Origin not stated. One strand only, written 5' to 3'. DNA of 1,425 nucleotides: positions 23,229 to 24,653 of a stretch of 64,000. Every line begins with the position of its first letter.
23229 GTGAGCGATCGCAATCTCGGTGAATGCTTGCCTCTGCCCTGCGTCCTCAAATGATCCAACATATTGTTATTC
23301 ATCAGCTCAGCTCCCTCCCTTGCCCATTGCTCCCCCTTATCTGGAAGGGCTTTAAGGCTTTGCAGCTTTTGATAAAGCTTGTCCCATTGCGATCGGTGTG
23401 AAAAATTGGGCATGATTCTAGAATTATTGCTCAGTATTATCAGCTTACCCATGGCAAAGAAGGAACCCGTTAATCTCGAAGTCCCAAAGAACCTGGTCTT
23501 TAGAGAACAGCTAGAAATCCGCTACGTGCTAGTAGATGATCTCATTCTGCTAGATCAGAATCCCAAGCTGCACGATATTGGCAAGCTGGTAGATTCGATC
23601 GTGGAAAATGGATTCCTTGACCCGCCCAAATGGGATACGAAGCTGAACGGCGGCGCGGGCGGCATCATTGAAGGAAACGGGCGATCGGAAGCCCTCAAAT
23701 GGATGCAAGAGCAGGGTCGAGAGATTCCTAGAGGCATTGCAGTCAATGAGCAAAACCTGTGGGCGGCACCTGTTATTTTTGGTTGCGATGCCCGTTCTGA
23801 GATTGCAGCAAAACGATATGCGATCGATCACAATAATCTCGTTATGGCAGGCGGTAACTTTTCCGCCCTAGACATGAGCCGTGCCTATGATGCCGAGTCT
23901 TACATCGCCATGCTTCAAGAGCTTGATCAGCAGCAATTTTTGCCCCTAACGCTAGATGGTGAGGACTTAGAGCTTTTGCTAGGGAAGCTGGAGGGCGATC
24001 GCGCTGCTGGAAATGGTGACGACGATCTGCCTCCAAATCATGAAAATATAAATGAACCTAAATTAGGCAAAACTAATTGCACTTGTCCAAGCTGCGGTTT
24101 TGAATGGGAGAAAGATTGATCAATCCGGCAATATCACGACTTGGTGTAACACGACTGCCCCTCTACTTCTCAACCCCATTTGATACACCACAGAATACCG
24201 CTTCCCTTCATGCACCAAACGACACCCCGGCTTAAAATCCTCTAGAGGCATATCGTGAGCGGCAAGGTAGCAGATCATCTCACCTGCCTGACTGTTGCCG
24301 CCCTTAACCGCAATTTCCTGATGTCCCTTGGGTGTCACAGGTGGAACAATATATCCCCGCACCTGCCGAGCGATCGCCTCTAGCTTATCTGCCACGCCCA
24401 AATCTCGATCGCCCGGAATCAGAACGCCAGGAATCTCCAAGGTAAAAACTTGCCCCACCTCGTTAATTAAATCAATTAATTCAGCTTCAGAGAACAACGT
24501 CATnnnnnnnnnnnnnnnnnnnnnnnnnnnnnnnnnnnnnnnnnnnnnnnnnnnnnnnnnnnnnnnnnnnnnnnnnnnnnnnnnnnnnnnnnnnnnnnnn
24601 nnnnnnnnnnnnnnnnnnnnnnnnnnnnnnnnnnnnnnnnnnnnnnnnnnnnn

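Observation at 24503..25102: Stand-alone, partly degenerate HD-GYP protein wired into the head-neck operon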

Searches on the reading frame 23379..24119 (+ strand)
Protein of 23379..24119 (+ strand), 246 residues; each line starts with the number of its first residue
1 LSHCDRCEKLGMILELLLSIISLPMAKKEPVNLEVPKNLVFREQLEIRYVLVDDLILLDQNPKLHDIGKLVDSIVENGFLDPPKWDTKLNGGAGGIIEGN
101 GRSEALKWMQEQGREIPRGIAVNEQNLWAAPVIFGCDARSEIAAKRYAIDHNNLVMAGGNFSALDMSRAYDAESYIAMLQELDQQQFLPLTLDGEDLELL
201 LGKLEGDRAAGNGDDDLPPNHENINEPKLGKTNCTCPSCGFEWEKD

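Call 3: search_protein_families(library=pfam, proteins=[window:23379-24119:+], max_evalue=0.01)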
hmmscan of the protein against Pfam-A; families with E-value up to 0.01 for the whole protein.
window:23379-24119:+ (246 aa): 0 families

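Call 4: search_protein_families(library=phrogs, proteins=[window:23379-24119:+], max_evalue=0.01)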
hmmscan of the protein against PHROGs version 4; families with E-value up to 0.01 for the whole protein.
window:23379-24119:+ (246 aa): 3 families
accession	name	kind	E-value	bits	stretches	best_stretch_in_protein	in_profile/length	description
phrog_620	-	DNA, RNA and nucleotide metabolism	9.6e-16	59.5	1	43-244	5-176/217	ParB-like partition protein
phrog_498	-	other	8.8e-12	45.3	1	42-217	30-182/633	DNA methyltransferase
phrog_723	-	DNA, RNA and nucleotide metabolism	0.00032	21.6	1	44-153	10-103/223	ParB-like partition protein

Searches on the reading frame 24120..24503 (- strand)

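Call 3: search_protein_families(library=pfam, proteins=[window:24120-24503:-], max_evalue=0.01)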
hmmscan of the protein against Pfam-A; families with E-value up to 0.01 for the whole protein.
window:24120-24503:- (127 aa): 0 families

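Call 4: search_protein_families(library=phrogs, proteins=[window:24120-24503:-], max_evalue=0.01)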
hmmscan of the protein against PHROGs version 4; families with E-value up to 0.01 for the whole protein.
window:24120-24503:- (127 aa): 2 families
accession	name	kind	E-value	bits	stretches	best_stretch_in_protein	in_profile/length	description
phrog_161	-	connector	0.00032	22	1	7-122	9-115/120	head closure Hc1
phrog_20859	-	unknown function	0.0041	18.5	1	70-112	36-74/77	-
